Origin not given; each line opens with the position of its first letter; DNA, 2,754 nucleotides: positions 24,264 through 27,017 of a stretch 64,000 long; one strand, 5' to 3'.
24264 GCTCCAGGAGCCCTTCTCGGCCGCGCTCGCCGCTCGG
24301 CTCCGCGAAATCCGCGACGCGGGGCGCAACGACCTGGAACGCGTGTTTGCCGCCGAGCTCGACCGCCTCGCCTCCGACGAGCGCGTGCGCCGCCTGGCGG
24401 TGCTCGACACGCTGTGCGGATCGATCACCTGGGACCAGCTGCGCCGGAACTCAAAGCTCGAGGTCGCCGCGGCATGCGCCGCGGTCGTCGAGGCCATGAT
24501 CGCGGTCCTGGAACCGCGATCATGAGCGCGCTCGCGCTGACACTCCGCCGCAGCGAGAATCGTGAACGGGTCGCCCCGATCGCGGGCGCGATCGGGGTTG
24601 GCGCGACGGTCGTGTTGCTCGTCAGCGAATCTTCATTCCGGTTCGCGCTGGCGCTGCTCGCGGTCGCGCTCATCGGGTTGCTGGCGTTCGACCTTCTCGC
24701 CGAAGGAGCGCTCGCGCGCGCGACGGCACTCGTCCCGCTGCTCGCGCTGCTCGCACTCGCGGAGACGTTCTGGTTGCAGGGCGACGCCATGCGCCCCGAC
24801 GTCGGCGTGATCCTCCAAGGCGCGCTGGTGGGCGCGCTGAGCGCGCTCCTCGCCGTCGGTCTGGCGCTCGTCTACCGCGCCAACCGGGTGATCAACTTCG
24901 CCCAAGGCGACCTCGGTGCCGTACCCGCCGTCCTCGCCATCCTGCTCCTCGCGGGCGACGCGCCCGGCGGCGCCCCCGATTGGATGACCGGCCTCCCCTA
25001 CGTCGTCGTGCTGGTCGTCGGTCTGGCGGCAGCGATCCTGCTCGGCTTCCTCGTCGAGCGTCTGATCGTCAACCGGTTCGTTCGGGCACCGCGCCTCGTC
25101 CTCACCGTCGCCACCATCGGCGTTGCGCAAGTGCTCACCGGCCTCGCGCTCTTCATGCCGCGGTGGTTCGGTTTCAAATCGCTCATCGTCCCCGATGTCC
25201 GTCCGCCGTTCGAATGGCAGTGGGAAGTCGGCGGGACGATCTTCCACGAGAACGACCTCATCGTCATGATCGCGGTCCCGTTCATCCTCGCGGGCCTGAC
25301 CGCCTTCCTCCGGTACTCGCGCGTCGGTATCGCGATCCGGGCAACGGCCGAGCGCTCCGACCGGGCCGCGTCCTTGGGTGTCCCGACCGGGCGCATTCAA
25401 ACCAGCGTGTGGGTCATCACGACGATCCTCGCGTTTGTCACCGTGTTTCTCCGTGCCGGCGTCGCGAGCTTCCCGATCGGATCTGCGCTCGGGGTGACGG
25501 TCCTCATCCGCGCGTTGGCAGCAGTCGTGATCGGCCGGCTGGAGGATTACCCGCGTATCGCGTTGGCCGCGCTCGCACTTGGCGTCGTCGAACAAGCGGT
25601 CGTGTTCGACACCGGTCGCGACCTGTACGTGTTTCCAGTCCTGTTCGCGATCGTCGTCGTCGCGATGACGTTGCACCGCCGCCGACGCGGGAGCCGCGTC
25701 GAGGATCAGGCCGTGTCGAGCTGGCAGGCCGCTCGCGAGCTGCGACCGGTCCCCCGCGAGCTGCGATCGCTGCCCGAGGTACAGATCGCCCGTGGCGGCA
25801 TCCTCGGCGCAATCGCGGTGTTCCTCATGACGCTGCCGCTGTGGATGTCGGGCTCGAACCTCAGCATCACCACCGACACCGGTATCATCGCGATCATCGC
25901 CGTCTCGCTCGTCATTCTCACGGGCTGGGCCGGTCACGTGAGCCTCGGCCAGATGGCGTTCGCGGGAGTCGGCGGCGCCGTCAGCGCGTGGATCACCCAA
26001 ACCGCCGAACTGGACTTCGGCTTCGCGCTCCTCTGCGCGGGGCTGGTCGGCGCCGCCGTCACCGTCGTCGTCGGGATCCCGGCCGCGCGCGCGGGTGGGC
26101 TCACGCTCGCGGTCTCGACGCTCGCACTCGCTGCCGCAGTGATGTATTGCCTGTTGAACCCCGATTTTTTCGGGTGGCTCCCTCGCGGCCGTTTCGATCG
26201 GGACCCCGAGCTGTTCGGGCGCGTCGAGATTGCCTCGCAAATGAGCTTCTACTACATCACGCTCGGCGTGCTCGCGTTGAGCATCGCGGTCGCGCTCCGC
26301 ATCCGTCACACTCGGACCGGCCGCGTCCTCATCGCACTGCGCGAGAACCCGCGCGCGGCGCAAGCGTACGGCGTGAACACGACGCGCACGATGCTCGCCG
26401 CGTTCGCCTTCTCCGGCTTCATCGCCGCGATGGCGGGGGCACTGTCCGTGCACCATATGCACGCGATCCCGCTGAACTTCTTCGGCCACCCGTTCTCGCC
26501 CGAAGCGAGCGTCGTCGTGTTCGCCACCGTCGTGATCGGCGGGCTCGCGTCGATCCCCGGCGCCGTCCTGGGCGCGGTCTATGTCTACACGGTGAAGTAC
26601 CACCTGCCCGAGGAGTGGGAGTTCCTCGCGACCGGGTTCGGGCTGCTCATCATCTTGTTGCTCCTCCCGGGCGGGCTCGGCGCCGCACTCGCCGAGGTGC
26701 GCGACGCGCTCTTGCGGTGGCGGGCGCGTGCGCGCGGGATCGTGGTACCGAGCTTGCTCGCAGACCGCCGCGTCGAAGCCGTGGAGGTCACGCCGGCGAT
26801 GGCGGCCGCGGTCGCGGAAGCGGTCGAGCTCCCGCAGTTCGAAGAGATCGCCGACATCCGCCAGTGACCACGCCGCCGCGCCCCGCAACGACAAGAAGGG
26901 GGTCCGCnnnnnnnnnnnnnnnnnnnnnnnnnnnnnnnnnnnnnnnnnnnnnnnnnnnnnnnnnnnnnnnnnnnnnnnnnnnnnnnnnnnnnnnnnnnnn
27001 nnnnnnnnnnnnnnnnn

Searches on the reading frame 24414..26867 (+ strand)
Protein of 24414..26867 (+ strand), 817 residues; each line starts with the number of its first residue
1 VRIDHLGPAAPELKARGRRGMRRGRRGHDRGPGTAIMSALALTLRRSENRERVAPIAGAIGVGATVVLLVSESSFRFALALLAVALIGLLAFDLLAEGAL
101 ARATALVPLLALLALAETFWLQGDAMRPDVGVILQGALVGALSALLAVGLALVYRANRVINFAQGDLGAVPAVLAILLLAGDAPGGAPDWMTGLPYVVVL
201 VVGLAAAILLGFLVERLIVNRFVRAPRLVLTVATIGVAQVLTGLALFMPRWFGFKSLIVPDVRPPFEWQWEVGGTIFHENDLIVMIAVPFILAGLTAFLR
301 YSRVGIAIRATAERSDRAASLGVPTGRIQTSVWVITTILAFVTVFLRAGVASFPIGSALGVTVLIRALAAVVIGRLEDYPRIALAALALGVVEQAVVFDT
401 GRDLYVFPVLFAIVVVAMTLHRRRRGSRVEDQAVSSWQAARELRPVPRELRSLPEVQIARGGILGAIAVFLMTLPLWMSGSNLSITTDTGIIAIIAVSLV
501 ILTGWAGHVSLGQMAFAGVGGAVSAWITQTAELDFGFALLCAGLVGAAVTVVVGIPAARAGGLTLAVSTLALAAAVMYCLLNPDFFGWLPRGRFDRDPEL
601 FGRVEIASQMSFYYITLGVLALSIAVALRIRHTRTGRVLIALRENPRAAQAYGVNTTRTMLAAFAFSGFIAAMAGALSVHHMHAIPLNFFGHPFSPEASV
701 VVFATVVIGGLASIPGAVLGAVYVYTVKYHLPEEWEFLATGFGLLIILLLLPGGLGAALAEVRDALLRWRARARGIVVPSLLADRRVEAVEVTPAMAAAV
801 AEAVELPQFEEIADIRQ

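Call 3: search_protein_families(library=pfam, proteins=[window:24414-26867:+], max_evalue=0.01)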
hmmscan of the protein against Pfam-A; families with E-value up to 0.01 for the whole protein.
window:24414-26867:+ (817 aa): 1 family
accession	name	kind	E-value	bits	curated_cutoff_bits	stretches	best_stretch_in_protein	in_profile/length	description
PF02653.21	BPD_transp_2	-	1.3e-52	179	26.8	2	483-728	3-243/269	Branched-chain amino acid transport system / permease component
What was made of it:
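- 24522..26867 (+): Fused LivH-LivM permease, both transmembrane domains of the ABC importer in one chain. Two BPD_transp_2 domains, 179 bits (call 3).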

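Call 4: search_protein_families(library=ncbifam, proteins=[window:24414-26867:+], max_evalue=0.01)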
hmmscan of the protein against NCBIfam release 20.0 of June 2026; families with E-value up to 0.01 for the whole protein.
window:24414-26867:+ (817 aa): 11 families
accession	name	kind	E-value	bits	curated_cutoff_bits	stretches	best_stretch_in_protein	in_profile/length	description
TIGR03409.1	urea_trans_UrtB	equivalog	6.9e-24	85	250.3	2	133-418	4-279/291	urea ABC transporter permease subunit UrtB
NF008011.0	PRK10740.1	equivalog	8.8e-21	74.8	379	2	133-416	12-294/308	high-affinity branched-chain amino acid ABC transporter permease LivH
TIGR03408.1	urea_trans_UrtC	equivalog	3.4e-18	66.4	296.2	1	534-756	87-311/313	urea ABC transporter permease subunit UrtC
TIGR03622.1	urea_t_UrtB_arc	equivalog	2.3e-15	56.7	374.25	2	141-415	12-267/284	urea ABC transporter, permease protein UrtB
NF008450.0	PRK11301.1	subfamily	7.7e-15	55.2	366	2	611-751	263-399/418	high-affinity branched-chain amino acid ABC transporter permease LivM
TIGR03727.1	urea_t_UrtC_arc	equivalog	1.9e-11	43.5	575.55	1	608-761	191-343/369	urea ABC transporter, permease protein UrtC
NF007067.0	PRK09512.1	equivalog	4.5e-09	35.9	398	1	478-724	41-285/321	ribose ABC transporter permease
NF007014.0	PRK09478.1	equivalog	1.8e-07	30.8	386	1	531-729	101-301/336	galactose/methyl galactoside ABC transporter permease MglC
NF040906.3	GguB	equivalog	1.5e-06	27.6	450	1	606-722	218-335/375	multiple monosaccharide ABC transporter permease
NF011961.0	PRK15432.1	equivalog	5.5e-06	25.8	388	1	495-760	52-312/344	autoinducer 2 ABC transporter permease LsrC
NF008630.0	PRK11618.1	equivalog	5.6e-05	22.5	363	1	485-724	39-276/331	galactofuranose ABC transporter, permease protein YjfF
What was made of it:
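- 24522..26867 (+): UrtB/LivH-like at ORF residues 133-418 and UrtC/LivM-like at 534-756, all far below equivalog cut-offs (call 4).
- Checked: The upstream ORF is a fused LivH-LivM with two BPD_transp_2 domains (calls 3, 4).
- LivH-LivM already supplies a complete partner for the ATPases and the binding protein (calls 3, 4).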

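Call 46: search_solved_structures(query=window:24414-26867:+, max_evalue=0.001)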
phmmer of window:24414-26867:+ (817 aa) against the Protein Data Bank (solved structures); distinct sequences matched with E-value up to 0.001: 0.
